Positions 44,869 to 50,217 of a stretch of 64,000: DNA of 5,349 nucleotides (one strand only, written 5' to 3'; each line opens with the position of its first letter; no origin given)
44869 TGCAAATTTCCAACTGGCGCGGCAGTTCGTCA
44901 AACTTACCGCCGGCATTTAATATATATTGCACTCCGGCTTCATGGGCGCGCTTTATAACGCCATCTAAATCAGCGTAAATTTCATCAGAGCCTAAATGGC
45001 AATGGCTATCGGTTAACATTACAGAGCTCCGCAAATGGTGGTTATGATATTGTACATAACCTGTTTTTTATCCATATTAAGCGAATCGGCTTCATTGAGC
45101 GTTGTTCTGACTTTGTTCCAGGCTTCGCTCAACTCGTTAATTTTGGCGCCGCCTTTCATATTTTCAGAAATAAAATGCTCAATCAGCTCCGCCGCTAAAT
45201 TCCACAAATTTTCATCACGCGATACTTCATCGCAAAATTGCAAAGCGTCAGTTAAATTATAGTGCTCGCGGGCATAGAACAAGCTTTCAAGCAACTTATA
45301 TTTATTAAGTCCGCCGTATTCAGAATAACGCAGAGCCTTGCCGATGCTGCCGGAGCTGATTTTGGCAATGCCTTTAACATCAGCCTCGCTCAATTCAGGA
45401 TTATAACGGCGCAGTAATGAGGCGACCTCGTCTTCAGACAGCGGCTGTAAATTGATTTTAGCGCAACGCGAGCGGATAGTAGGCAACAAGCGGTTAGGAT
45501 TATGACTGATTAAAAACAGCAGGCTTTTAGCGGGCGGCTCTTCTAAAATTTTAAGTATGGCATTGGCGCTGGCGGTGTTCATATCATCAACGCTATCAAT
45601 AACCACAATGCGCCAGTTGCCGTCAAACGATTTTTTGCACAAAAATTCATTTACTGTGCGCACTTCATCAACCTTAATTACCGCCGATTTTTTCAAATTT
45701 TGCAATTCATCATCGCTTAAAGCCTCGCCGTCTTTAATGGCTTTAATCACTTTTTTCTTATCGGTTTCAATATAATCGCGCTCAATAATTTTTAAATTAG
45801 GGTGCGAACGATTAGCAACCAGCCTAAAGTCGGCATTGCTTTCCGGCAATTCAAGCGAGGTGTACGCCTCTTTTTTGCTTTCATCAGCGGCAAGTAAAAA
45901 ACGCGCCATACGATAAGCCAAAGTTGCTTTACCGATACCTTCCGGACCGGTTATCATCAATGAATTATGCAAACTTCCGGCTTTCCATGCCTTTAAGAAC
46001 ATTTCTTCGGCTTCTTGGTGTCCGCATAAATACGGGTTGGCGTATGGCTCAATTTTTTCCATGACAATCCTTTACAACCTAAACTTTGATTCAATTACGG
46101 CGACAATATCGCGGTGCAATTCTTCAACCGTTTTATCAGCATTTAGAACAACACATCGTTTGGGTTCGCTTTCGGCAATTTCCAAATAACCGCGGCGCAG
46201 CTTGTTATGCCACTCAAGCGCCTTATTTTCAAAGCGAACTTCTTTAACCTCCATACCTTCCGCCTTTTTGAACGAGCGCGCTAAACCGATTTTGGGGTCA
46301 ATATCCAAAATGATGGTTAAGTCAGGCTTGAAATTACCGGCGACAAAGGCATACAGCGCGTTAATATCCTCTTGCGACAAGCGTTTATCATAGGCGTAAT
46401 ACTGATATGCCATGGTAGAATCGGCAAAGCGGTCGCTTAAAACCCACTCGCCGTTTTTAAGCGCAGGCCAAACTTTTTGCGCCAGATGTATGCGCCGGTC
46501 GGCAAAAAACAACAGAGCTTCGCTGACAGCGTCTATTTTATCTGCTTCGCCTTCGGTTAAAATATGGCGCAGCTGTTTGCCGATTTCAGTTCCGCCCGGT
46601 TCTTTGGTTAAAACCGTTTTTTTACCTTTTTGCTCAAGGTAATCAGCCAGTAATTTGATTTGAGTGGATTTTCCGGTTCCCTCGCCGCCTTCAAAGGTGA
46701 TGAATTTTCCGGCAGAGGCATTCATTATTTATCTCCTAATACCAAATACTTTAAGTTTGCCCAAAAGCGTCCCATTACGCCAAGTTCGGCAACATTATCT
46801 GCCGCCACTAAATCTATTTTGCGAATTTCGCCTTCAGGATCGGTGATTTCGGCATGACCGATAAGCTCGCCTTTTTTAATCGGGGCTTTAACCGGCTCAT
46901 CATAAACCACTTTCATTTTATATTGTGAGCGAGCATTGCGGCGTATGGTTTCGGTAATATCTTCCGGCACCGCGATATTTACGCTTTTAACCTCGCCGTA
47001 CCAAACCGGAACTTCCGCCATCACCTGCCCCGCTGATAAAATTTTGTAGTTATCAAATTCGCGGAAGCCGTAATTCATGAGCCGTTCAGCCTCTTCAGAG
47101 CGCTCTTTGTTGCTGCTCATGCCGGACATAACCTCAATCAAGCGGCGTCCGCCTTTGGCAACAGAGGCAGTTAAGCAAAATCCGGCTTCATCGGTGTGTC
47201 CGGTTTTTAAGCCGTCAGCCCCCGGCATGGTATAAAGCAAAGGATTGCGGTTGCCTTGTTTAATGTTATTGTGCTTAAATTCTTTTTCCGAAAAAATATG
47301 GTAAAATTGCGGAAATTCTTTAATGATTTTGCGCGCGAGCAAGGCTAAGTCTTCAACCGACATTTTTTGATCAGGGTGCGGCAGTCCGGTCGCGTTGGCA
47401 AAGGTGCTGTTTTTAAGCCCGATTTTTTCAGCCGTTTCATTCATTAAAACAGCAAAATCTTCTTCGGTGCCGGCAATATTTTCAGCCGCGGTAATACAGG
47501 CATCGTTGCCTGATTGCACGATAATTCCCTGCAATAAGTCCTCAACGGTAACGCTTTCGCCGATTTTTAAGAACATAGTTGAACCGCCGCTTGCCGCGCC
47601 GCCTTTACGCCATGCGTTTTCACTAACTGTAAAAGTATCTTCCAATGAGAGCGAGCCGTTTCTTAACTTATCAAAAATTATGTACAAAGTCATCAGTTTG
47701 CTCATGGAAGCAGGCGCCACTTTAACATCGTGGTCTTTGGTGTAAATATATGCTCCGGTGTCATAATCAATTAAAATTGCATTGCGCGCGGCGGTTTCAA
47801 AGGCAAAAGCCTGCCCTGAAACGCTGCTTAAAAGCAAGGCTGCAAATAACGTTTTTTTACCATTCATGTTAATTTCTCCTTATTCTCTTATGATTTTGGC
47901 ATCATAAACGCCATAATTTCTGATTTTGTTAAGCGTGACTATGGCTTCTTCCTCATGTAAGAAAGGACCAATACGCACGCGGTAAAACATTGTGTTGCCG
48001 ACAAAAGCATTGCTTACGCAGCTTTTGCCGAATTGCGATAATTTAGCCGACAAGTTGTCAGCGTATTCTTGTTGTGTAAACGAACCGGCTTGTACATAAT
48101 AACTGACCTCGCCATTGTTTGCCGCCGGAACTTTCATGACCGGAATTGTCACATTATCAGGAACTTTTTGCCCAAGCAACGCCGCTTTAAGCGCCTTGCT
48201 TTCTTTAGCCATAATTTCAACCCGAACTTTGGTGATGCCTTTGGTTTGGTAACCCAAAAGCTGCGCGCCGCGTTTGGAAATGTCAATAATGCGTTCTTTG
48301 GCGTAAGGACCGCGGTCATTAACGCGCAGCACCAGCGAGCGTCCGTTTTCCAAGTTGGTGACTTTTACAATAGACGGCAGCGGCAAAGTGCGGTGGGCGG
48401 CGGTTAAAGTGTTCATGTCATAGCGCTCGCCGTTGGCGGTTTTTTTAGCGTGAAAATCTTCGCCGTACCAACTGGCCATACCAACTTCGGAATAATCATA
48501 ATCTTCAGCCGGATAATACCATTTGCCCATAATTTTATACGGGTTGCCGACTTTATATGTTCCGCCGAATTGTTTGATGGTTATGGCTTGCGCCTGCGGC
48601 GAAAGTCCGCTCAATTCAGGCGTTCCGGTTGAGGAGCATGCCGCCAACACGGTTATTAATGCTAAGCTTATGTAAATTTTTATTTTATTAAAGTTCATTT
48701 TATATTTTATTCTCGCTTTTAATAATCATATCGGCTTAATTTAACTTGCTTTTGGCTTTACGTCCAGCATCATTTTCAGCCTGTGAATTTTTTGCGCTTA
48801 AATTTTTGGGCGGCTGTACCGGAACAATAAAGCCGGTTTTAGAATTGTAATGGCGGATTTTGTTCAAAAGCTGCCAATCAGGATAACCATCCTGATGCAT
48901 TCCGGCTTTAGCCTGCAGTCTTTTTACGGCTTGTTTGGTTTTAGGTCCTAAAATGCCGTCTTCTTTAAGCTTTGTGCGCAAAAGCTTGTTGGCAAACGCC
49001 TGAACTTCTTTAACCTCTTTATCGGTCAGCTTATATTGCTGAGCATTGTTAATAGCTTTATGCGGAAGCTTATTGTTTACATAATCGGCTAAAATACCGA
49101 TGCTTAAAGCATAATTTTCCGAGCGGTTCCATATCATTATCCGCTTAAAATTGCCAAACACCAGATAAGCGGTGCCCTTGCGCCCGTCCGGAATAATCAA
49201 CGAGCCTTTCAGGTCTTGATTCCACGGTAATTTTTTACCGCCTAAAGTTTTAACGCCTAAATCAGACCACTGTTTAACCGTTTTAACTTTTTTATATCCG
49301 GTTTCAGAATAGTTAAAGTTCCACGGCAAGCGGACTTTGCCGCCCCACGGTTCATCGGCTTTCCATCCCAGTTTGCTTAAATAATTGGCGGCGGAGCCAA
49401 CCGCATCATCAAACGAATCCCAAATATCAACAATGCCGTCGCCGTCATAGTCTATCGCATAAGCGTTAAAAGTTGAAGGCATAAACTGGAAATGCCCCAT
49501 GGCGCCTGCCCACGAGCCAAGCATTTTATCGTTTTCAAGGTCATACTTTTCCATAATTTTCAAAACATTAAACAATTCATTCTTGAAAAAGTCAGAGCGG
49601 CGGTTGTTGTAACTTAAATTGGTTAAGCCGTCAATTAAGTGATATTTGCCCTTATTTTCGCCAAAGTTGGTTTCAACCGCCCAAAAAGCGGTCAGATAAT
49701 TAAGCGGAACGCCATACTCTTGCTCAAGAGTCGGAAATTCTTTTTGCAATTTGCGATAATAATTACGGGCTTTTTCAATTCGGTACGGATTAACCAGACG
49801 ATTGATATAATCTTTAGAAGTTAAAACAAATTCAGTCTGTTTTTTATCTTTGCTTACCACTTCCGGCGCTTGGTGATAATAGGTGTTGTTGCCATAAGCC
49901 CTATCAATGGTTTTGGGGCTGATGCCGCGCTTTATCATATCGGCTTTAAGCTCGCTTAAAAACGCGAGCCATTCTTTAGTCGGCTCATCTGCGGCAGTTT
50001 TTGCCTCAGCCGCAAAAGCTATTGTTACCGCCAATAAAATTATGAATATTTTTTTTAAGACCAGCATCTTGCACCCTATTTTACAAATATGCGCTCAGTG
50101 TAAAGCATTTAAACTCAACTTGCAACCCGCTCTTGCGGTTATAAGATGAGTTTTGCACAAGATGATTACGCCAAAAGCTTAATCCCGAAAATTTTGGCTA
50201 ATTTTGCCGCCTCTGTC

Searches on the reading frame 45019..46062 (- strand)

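Call 76: search_protein_families(library=pfam, proteins=[window:45019-46062:-], max_evalue=0.00001)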
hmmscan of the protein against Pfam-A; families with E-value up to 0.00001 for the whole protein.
window:45019-46062:- (347 aa): 1 family
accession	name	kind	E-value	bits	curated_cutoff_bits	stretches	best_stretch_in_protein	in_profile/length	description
PF13177.12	DNA_pol3_delta2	-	2e-38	132.4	27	1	15-208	2-160/161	DNA polymerase III, delta subunit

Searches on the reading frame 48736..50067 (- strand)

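Call 76: search_protein_families(library=pfam, proteins=[window:48736-50067:-], max_evalue=0.00001)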
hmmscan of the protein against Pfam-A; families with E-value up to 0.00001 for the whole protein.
window:48736-50067:- (443 aa): 2 families
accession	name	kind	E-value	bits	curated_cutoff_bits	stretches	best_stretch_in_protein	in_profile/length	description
PF13406.11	SLT_2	-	1.5e-96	323.5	24.3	1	36-328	5-292/292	Transglycosylase SLT domain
PF01471.23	PG_binding_1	-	5.8e-10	39.7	23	1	349-403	2-56/57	Putative peptidoglycan binding domain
